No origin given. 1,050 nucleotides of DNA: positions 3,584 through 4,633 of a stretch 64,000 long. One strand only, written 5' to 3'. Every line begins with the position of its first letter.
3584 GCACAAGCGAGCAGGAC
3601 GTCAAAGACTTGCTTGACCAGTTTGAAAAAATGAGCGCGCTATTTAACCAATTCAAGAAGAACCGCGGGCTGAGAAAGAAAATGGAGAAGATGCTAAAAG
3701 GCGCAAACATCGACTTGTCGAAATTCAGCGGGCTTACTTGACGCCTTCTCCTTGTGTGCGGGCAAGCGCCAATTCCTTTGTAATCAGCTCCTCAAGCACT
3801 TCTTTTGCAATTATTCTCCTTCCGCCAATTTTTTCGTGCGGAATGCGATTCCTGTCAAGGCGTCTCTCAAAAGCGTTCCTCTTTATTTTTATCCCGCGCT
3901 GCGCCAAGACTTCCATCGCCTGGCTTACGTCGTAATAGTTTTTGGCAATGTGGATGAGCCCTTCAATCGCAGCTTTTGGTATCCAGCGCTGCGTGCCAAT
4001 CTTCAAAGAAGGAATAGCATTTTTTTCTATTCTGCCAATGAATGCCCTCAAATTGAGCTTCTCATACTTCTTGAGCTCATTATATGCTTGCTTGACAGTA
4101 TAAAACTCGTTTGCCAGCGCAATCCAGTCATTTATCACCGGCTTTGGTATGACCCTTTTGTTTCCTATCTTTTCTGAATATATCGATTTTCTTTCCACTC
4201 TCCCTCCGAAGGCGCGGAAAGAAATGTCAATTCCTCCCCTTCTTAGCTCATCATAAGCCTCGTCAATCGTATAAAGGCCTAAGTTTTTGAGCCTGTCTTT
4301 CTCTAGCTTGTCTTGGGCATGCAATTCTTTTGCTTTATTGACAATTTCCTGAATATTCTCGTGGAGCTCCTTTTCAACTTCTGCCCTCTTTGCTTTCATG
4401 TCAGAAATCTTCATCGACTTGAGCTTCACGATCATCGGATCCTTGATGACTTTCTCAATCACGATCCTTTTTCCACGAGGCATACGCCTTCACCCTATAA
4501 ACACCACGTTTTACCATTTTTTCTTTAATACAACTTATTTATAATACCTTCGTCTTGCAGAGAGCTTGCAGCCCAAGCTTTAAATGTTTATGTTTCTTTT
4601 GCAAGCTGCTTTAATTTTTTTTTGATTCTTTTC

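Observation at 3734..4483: Protein built from a K/E-rich coiled coil plus three tandem excisionase/MerR-type HTH domains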

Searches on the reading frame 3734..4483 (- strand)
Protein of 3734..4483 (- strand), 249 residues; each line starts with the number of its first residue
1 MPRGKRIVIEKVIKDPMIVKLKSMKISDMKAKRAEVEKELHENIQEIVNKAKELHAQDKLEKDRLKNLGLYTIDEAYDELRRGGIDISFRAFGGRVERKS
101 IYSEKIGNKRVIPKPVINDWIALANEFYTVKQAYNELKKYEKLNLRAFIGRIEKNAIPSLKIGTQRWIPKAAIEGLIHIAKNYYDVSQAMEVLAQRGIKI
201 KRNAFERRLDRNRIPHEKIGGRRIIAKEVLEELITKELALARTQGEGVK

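Call 3: search_protein_families(library=pfam, proteins=[window:3734-4483:-], max_evalue=10)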
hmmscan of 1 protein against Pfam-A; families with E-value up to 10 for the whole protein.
window:3734-4483:- (249 aa): 4 families
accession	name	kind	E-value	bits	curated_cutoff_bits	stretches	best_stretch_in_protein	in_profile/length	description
PF12728.13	HTH_17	-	0.00033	21.3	27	1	199-236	12-49/51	Helix-turn-helix domain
PF10864.13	DUF2663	-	0.028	15.2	25.2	1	22-65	67-110/127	Protein of unknown function (DUF2663)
PF12902.13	Ferritin-like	-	0.14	12.4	22.3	1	136-248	85-199/221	Ferritin-like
PF21037.2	CCDC138_cc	-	0.69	10.4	27.1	1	37-68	17-48/59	Coiled-coil-domain-containing protein 138, coiled-coil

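Call 4: search_protein_families(library=ncbifam, proteins=[window:3734-4483:-], max_evalue=10)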
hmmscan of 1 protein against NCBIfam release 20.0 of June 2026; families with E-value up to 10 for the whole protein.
window:3734-4483:- (249 aa): 1 family
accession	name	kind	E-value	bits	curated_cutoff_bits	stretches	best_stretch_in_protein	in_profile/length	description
TIGR01764.1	excise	domain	1e-05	25.8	28.8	2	200-235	13-48/49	excisionase family DNA-binding protein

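Call 5: search_solved_structures(query=window:3734-4483:-, max_evalue=10, show_alignments=3)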
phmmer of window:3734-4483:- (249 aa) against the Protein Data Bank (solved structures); distinct sequences matched with E-value up to 10: 1.
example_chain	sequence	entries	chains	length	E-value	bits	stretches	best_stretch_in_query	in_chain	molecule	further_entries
3bhg_A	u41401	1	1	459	0.7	12.8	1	105-144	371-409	Adenylosuccinate lyase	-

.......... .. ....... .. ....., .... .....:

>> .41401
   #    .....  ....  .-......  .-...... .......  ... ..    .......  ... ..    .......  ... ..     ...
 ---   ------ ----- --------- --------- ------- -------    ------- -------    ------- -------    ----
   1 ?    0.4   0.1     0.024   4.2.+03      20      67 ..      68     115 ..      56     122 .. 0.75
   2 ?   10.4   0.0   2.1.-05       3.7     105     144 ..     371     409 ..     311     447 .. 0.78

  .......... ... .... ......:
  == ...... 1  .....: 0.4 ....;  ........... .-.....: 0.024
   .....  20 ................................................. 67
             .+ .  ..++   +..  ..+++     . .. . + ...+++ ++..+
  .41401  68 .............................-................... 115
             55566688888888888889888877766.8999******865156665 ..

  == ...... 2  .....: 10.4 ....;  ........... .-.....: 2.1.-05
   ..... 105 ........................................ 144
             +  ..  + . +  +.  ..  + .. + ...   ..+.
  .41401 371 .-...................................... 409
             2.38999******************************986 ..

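Call 7: find_homologous_proteins(query=window:3734-4483:-, max_evalue=0.001)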
Query window:3734-4483:- (249 aa): 442 proteins with E <= 0.001 among 1217 candidates; the best 120 are listed.
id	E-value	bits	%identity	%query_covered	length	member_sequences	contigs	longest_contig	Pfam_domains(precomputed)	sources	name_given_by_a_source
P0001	1.8e-153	527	100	100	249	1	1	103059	-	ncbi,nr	ncbi:MAG: helix-turn-helix domain-containing protein [Candidatus Micrarchaeota archaeon]|nr:helix-tu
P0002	4.2e-133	460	88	98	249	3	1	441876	-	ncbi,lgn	ncbi:MAG: hypothetical protein QXT25_00505 [Candidatus Anstonellaceae archaeon]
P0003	3.0e-126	438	78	98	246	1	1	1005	-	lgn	-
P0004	3.0e-126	438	78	98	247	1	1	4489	-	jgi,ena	jgi:hypothetical protein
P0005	7.5e-126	436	78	97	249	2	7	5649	-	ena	-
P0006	2.2e-124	432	78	97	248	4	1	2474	-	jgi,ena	-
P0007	2.5e-124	431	78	98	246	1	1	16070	-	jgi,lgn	-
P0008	4.2e-124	431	77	98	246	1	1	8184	-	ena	-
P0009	6.5e-124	430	78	97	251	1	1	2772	-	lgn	-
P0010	1.1e-123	429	76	98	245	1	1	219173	-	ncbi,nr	ncbi:MAG: helix-turn-helix domain-containing protein [Candidatus Micrarchaeota archaeon]|nr:helix-tu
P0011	1.3e-123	429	75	98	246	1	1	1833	-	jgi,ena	-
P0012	1.8e-123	429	77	98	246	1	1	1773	-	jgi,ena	-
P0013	2.6e-123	428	77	98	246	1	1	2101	-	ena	-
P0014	4.8e-123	427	79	97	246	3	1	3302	-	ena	-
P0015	5.6e-123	427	77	97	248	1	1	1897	-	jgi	jgi:hypothetical protein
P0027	9.1e-122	423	76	98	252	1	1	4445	PF12728.14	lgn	-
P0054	6.3e-117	407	72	98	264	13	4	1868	PF12728.14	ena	-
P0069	8.0e-107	374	69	97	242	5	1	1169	PF12728.14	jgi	-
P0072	1.7e-104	367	69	97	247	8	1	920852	-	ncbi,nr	ncbi:Uncharacterised protein [Candidatus Anstonella stagnisolia]|nr:Uncharacterised protein [Candida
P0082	2.0e-101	357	68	97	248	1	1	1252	PF12728.14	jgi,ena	-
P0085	4.3e-100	352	65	96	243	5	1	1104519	-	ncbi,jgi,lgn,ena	ncbi:MAG: hypothetical protein WC506_02105 [Candidatus Micrarchaeia archaeon]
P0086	7.1e-100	351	69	96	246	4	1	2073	PF12728.14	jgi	jgi:hypothetical protein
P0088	2.0e-99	350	65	97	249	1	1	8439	PF12728.14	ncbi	ncbi:MAG: hypothetical protein V1822_03780 [Candidatus Micrarchaeota archaeon]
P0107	3.1e-88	313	62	97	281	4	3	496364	-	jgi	-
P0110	1.0e-86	308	61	98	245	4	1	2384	PF12728.14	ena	-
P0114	2.7e-85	304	59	96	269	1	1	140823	PF12728.14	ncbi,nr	ncbi:MAG: helix-turn-helix domain-containing protein [Candidatus Micrarchaeota archaeon]|nr:helix-tu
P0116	8.4e-85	302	60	96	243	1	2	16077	PF12728.14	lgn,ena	-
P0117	2.1e-84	301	62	90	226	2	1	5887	PF12728.14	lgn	-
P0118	1.1e-83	298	59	96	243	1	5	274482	PF12728.14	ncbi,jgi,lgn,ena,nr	ncbi:helix-turn-helix domain-containing protein [Candidatus Micrarchaeota archaeon]|jgi:hypothetical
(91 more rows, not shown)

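Call 14: find_encoding_contigs(protein=P0072, flank=6000, max_places=3)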
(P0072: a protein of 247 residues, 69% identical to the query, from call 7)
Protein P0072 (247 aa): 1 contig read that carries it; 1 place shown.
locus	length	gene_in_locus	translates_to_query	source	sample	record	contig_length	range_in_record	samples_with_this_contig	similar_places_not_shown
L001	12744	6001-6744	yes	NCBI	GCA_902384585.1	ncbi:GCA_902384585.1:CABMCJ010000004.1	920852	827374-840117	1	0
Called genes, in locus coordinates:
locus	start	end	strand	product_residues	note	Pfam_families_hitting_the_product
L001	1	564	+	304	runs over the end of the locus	-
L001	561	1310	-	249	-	PF01988:VIT1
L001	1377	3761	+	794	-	PF03104:DNA_pol_B_exo1, PF00136:DNA_pol_B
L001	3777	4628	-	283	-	PF01478:Peptidase_A24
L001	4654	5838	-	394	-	PF22023:Pus10_THUMP_arc (weak), PF21238:Pus10_C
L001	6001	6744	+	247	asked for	-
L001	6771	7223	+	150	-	PF06271:RDD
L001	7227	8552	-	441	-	PF02881:SRP54_N, PF00448:SRP54, PF01656:CbiA (faint), PF02978:SRP_SPB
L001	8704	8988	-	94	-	-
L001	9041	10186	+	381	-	PF06849:DUF1246, PF06973:DUF1297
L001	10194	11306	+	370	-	PF06849:DUF1246, PF06973:DUF1297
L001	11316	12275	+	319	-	PF02540:NAD_synthase (faint), PF01171:ATP_bind_3 (faint), PF00958:GMP_synt_C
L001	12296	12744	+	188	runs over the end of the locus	PF00117:GATase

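Call 15: find_encoding_contigs(protein=P0118, flank=6000, max_places=2)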
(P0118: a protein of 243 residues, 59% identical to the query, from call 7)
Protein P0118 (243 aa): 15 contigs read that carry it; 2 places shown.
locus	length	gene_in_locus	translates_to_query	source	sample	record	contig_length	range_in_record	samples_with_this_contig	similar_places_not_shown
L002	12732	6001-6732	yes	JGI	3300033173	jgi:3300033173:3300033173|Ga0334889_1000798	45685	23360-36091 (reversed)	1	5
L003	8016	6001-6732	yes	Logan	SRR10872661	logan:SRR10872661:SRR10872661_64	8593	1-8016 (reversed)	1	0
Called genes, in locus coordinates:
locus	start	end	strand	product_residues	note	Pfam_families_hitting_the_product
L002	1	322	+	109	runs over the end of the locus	PF13645:YkuD_2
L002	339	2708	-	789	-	PF03104:DNA_pol_B_exo1, PF13482:RNase_H_2 (weak), PF00136:DNA_pol_B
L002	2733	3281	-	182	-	PF23435:DUF7121 (weak)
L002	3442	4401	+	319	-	PF01137:RTC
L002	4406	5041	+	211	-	PF01940:DUF92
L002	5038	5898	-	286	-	PF01478:Peptidase_A24 (weak)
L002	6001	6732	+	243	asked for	PF12728:HTH_17 (faint)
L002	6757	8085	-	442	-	PF02881:SRP54_N, PF00448:SRP54, PF02978:SRP_SPB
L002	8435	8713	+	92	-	PF04032:Rpr2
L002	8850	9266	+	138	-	PF01090:Ribosomal_S19e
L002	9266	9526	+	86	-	PF01984:dsDNA_bind (weak)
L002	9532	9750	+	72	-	PF00832:Ribosomal_L39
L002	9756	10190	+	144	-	PF01198:Ribosomal_L31e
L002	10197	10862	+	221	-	PF01912:eIF-6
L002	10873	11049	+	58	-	PF01775:Ribosomal_L18A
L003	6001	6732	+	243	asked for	PF12728:HTH_17 (faint)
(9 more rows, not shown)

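Call 16: find_encoding_contigs(protein=P0085, flank=6000, max_places=2)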
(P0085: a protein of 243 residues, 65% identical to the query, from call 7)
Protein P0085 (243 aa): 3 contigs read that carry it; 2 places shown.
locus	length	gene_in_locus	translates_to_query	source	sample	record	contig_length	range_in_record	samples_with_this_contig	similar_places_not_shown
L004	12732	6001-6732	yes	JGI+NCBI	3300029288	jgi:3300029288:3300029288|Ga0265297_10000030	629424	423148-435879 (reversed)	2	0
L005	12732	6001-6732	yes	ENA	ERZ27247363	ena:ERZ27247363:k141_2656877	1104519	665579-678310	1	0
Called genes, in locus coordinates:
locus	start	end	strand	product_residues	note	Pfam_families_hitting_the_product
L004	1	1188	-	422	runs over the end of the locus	-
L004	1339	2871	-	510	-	-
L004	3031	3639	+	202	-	PF01940:DUF92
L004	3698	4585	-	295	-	PF01478:Peptidase_A24 (weak)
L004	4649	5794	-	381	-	PF22023:Pus10_THUMP_arc (weak), PF21238:Pus10_C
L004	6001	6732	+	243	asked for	-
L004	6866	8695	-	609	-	PF00999:Na_H_Exchanger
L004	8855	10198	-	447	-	PF02881:SRP54_N, PF00448:SRP54, PF01656:CbiA (weak), PF02978:SRP_SPB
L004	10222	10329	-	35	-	-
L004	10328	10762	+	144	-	PF00085:Thioredoxin (weak)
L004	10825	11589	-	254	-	PF02540:NAD_synthase, PF03054:tRNA_Me_trans (faint)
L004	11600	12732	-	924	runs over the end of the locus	PF00690:Cation_ATPase_N, PF00122:E1-E2_ATPase, PF00702:Hydrolase, PF13246:Cation_ATPase, PF08282:Hydrolase_3 (weak), PF00689:Cation_ATPase_C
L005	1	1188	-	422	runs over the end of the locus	-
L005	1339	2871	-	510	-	-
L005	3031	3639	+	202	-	PF01940:DUF92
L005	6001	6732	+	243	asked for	-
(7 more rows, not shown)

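Call 17: find_encoding_contigs(protein=P0107, flank=6000, max_places=2)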
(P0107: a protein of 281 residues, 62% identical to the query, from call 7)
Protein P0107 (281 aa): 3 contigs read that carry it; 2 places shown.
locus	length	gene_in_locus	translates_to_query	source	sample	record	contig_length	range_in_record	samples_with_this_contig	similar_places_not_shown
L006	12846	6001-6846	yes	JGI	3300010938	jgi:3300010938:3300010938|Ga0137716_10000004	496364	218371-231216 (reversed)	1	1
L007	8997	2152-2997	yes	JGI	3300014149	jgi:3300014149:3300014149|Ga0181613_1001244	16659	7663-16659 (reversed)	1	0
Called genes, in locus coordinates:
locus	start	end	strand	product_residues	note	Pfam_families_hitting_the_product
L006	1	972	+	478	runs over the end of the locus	PF04182:B-block_TFIIIC (faint), PF01409:tRNA-synt_2d, PF17759:tRNA_synthFbeta (faint)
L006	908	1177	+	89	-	-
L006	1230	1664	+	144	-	-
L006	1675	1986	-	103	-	-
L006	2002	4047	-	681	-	-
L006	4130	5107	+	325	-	PF00348:polyprenyl_synt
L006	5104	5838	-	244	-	-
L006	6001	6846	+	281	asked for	-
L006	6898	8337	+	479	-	PF01409:tRNA-synt_2d (faint), PF01336:tRNA_anti-codon, PF00152:tRNA-synt_2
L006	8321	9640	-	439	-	PF02881:SRP54_N, PF00448:SRP54, PF13401:AAA_22 (weak), PF01656:CbiA (weak), PF02978:SRP_SPB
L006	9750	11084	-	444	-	PF02881:SRP54_N, PF06414:Zeta_toxin (weak), PF13604:AAA_30 (weak), PF00448:SRP54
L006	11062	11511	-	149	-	PF02996:Prefoldin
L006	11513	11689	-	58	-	PF01775:Ribosomal_L18A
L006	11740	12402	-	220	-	PF01912:eIF-6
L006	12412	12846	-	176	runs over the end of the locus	PF01198:Ribosomal_L31e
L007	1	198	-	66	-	?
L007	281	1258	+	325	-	PF00348:polyprenyl_synt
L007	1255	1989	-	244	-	-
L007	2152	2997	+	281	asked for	-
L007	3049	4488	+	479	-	PF01409:tRNA-synt_2d (faint), PF01336:tRNA_anti-codon, PF00152:tRNA-synt_2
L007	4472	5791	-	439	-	PF02881:SRP54_N, PF00448:SRP54, PF13401:AAA_22 (weak), PF01656:CbiA (weak), PF02978:SRP_SPB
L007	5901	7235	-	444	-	PF02881:SRP54_N, PF06414:Zeta_toxin (weak), PF13604:AAA_30 (weak), PF00448:SRP54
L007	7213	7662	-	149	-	PF02996:Prefoldin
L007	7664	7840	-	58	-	PF01775:Ribosomal_L18A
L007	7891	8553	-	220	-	PF01912:eIF-6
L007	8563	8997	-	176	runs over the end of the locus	PF01198:Ribosomal_L31e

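Call 18: predict_structure(alignment_id=A1)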
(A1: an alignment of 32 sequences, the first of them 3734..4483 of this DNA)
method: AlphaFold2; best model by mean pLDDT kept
length: 249 residues; sequences in the alignment: 32
mean_pLDDT: 88.9   pTM: 0.78
mean pLDDT of the five models: 88.9, 86.5, 86.4, 85.8, 85.3
residues with pLDDT >= 90: 168; 70-90: 66; 50-70: 10; < 50: 5
segments of 3 or more residues with pLDDT < 50: 247-249
pLDDT, mean of each block of 10 residues (from residue 1): 65 81 91 93 93 84 82 94 91 91 89 94 94 96 94 93 91 95 94 92 92 89 91 90 61
secondary structure, 60 per line:
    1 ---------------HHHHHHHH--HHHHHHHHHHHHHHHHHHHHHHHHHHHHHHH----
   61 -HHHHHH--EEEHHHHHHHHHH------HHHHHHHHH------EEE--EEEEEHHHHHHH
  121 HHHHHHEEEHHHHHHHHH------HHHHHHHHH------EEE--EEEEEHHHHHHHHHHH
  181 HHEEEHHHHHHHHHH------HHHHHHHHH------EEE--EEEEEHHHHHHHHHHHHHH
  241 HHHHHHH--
elements in order: H16-23 H26-56 H62-67 E70-72 H73-82 H89-97 E104-106 E109-113 H114-126 E127-129 H130-138 H145-153 E160-162 E165-169 H170-182 E183-185 H186-195 H202-210 E217-219 E222-226 H227-247

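Call 20: search_protein_representatives(alignment_id=A1)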
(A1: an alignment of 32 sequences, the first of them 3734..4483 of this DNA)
Query: 32 sequences, 245 profile positions. Proteins with E-value up to 0.001 (for the whole library): 36; up to 1e-10: 29; up to 1e-30: 16. The best 36 are listed.
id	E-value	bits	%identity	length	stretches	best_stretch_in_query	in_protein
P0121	3.8e-94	331.3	-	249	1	2-242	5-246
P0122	8.2e-91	320.3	-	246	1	1-244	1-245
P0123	2.7e-69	249.9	-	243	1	1-244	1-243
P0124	6.0e-64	232.4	-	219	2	75-242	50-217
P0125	2.2e-62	227.2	-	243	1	1-242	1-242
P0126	1.4e-57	211.5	-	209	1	63-243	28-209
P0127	4.1e-57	210.0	-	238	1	4-244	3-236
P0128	9.7e-52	192.4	-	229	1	67-238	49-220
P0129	3.3e-50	187.4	-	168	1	106-244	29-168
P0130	7.3e-50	186.2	-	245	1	5-235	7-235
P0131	6.4e-48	179.9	-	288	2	109-237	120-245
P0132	2.4e-44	168.2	-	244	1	1-237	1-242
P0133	2.5e-43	164.9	-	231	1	45-241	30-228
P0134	3.0e-42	161.3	-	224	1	30-239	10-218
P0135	3.6e-33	131.6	-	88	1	160-244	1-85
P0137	1.7e-29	119.5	-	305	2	115-227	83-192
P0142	1.7e-23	99.9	-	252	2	129-240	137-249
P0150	7.3e-09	52.0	-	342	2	55-156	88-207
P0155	2.9e-04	36.9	-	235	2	149-239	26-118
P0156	3.6e-04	36.6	-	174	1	143-236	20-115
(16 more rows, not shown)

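Call 23: find_related_loci(query=A1, collection=genome_contigs, flank=8000)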
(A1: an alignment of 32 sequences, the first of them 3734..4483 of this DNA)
Query A1 (249 aa) in genome_contigs; peptide patterns used: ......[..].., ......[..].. (x = any residue, [..] = any of these).
327 stretches matched a pattern; 164 encode a relative of the query (tblastn E <= 1e-3); the best 80 are kept; 80 distinct loci.
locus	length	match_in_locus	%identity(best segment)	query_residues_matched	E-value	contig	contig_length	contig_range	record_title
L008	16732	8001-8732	88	1-244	9e-143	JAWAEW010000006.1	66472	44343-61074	MAG: Candidatus Anstonellaceae archaeon isolate QQ_201907_bins_174 QQ_201907_bins_174_scaffold_6, whole genome shotgun s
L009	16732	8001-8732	88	1-244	3e-142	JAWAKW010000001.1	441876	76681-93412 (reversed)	MAG: Candidatus Anstonellaceae archaeon isolate SRBZ-1_202007_bins_105 SRBZ-1_202007_bins_105_scaffold_1, whole genome s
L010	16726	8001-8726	76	1-242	9e-132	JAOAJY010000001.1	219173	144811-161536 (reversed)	MAG: Candidatus Micrarchaeota archaeon isolate SKW29 NODE_1_length_219173_cov_8.229023, whole genome shotgun sequence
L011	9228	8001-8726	78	1-242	2e-130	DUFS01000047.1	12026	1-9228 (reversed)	MAG TPA_asm: Candidatus Micrarchaeota archaeon isolate UBA10161 contig_72168, whole genome shotgun sequence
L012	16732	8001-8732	77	1-244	3e-130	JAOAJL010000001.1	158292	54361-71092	MAG: Candidatus Micrarchaeota archaeon isolate SKW198 NODE_1_length_158292_cov_5.557943, whole genome shotgun sequence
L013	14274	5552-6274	78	1-241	4e-130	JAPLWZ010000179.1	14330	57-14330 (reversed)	MAG: Candidatus Micrarchaeota archaeon isolate LacPavin_0920_WC57_MAG_51_7 LacPavin_0920_WC57_scaffold_1270324, whole ge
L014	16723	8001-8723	76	1-241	1e-129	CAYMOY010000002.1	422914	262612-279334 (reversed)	MAG TPA_asm: Candidatus Micrarchaeota archaeon isolate binchicken_co66_60 genome assembly, contig: NODE_13_length_422914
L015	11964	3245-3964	75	1-240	6e-127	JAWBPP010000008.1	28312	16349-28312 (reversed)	MAG: Candidatus Anstonellaceae archaeon isolate HNT-4_202101_bins_86 HNT-4_202101_bins_86_scaffold_8, whole genome shotg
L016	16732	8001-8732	74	1-244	1e-126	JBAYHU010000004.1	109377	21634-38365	MAG: Candidatus Micrarchaeia archaeon isolate SO_2016_GW1_157 scaffold00412_OW334_2016, whole genome shotgun sequence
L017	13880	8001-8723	75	1-240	9e-127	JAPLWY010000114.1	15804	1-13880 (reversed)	MAG: Candidatus Micrarchaeota archaeon isolate LacPavin_0419_WC90_MAG_52_6 LacPavin_0419_WC90_scaffold_728779, whole gen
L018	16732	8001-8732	77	1-244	1e-126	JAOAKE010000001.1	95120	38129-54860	MAG: Candidatus Micrarchaeota archaeon isolate SKW311 NODE_1_length_95120_cov_5.059468, whole genome shotgun sequence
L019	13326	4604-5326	78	1-241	2e-126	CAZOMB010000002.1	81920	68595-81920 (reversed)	MAG TPA_asm: Candidatus Micrarchaeota archaeon isolate binchicken_co334_127 genome assembly, contig: NODE_392_length_819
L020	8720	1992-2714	73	1-241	1e-125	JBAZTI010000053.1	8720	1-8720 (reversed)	MAG: Candidatus Micrarchaeia archaeon isolate SO_2017_GW1_2 NODE_30169_length_8720_cov_1.053765_OW334_2017, whole genome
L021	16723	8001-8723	73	1-241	7e-124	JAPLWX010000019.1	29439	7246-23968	MAG: Candidatus Micrarchaeota archaeon isolate LacPavin_0419_WC90_MAG_54_17 LacPavin_0419_WC90_scaffold_296243, whole ge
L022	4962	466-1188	72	1-241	4e-124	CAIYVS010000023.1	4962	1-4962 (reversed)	MAG: uncultured Bacteroidetes bacterium isolate T7_bin-146 genome assembly, contig: bin-146:023/847, whole genome shotgu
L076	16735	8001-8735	51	1-244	8e-77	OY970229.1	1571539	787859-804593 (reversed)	MAG: uncultured Candidatus Micrarchaeota archaeon isolate MFD01476.bin.c.6 genome assembly, chromosome: 1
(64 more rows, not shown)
